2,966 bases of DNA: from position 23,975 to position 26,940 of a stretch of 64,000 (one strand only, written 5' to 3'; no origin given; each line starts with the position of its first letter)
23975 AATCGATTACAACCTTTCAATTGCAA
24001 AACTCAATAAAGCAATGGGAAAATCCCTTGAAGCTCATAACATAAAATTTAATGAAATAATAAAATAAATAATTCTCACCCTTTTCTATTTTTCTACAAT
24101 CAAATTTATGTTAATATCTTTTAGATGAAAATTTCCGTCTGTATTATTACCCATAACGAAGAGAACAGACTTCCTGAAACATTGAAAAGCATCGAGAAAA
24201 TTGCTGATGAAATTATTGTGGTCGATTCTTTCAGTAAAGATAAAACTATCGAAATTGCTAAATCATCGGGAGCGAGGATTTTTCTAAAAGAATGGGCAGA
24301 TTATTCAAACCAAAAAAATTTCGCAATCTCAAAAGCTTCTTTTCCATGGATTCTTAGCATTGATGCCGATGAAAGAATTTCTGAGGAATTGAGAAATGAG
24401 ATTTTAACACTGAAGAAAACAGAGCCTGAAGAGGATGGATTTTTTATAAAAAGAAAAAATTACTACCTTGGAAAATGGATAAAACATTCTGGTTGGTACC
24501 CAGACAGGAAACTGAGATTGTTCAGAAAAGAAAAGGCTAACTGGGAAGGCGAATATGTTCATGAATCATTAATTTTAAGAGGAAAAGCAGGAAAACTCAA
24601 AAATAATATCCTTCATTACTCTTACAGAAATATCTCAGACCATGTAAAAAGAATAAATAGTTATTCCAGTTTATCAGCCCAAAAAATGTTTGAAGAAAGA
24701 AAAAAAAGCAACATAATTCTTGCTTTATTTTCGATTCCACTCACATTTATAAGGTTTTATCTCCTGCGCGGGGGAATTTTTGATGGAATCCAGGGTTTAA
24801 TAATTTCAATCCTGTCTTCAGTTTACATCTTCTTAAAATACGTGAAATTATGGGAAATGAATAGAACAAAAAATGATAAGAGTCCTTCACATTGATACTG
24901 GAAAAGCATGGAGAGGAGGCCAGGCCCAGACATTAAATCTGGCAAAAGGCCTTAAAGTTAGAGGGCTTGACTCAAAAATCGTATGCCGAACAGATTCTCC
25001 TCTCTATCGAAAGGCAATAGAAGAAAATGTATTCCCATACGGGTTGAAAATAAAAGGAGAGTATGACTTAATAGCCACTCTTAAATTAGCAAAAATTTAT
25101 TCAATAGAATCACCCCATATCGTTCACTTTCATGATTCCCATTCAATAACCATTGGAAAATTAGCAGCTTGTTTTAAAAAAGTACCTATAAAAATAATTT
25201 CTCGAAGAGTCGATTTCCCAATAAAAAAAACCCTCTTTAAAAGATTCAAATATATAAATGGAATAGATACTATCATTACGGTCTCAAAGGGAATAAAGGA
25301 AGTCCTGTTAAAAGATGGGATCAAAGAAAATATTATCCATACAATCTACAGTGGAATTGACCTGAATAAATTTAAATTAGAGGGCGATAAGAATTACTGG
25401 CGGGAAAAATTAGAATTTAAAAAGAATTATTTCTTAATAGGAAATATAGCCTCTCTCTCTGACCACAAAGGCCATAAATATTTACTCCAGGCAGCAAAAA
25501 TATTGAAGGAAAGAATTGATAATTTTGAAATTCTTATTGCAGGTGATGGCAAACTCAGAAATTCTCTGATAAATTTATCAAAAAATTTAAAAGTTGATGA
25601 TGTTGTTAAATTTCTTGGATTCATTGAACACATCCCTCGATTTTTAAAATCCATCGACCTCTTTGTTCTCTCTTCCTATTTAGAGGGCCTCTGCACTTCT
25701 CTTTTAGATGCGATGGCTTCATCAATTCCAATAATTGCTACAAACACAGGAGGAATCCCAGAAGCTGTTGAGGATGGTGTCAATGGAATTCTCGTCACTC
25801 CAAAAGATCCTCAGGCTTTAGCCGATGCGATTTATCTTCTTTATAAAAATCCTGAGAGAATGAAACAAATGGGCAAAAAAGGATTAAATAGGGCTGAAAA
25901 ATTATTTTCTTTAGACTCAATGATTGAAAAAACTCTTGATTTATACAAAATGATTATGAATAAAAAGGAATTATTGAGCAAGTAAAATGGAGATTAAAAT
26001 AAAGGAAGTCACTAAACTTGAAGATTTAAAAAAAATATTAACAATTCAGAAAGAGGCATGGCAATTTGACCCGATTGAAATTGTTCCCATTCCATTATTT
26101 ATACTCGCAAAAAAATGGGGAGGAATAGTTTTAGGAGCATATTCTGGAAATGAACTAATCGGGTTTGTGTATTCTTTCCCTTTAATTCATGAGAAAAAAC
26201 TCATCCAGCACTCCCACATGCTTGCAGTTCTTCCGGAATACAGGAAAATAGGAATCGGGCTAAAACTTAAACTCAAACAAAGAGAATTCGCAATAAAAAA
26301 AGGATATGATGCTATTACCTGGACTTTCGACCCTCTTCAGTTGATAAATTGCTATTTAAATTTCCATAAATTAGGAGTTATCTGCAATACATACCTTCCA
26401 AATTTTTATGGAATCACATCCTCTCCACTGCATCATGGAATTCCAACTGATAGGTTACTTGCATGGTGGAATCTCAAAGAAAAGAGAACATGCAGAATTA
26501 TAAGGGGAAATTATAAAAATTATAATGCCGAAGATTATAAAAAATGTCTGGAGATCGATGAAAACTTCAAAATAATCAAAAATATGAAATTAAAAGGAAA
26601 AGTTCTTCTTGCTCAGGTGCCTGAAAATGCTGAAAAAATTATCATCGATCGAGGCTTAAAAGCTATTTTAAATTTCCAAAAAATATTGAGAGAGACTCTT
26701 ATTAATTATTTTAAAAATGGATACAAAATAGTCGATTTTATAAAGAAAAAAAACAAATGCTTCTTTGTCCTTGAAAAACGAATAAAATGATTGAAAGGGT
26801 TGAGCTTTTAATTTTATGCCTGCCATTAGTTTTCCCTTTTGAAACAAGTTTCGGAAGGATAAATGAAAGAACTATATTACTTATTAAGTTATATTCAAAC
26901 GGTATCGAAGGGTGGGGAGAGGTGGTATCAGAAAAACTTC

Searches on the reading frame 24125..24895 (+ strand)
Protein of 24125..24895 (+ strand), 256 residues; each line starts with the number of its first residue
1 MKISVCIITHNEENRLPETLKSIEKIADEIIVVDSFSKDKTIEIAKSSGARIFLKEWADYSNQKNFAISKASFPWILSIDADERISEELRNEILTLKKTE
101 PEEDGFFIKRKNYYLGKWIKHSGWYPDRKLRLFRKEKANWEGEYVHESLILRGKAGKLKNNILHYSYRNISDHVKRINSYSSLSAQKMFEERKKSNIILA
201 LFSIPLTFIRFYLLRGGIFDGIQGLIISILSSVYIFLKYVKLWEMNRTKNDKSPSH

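Call 56: search_protein_families(library=pfam, proteins=[window:24125-24895:+], max_evalue=0.0001)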
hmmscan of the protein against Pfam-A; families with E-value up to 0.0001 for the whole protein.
window:24125-24895:+ (256 aa): 1 family
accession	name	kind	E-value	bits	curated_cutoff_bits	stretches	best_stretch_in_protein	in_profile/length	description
PF00535.33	Glycos_transf_2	-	1.7e-18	67.5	23.3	1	4-150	1-159/168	Glycosyl transferase family 2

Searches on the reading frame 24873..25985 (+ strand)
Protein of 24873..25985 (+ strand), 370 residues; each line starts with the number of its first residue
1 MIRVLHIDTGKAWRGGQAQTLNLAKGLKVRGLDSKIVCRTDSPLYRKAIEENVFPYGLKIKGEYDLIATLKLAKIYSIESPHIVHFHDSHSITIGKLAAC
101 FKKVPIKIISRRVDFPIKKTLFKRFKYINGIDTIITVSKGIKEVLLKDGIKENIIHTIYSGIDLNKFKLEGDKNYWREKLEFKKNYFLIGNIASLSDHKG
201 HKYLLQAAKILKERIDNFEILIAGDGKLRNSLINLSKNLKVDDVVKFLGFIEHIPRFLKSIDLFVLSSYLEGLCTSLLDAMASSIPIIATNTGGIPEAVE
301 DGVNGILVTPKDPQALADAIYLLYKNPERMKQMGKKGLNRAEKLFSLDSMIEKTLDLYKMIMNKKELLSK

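Call 56: search_protein_families(library=pfam, proteins=[window:24873-25985:+], max_evalue=0.0001)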
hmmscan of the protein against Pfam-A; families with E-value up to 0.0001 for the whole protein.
window:24873-25985:+ (370 aa): 5 families
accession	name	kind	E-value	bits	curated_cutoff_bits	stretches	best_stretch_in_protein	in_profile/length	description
PF00534.26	Glycos_transf_1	-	5.4e-45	153.5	26.4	1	173-338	2-170/172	Glycosyl transferases group 1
PF13692.12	Glyco_trans_1_4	-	1.6e-36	126.1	27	1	189-326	4-142/142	Glycosyl transferases group 1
PF13439.12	Glyco_transf_4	-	1.3e-17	64.8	28.5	1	15-165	3-169/170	Glycosyltransferase Family 4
PF13477.12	Glyco_trans_4_2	-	1.7e-06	28.7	23.4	1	20-112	13-107/139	Glycosyl transferase 4-like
PF13579.12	Glyco_trans_4_4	-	1.2e-05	26.2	29.7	1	15-158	2-155/158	Glycosyl transferase 4-like domain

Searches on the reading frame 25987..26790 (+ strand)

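Call 56: search_protein_families(library=pfam, proteins=[window:25987-26790:+], max_evalue=0.0001)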
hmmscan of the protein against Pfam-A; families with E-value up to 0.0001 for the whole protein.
window:25987-26790:+ (267 aa): 2 families
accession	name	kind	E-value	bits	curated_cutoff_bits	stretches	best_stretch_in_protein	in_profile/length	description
PF00583.31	Acetyltransf_1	-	4.1e-06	27.5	20.7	1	31-115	14-102/116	Acetyltransferase (GNAT) family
PF13508.13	Acetyltransf_7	-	8.6e-06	26.5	27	1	46-96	3-51/84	Acetyltransferase (GNAT) domain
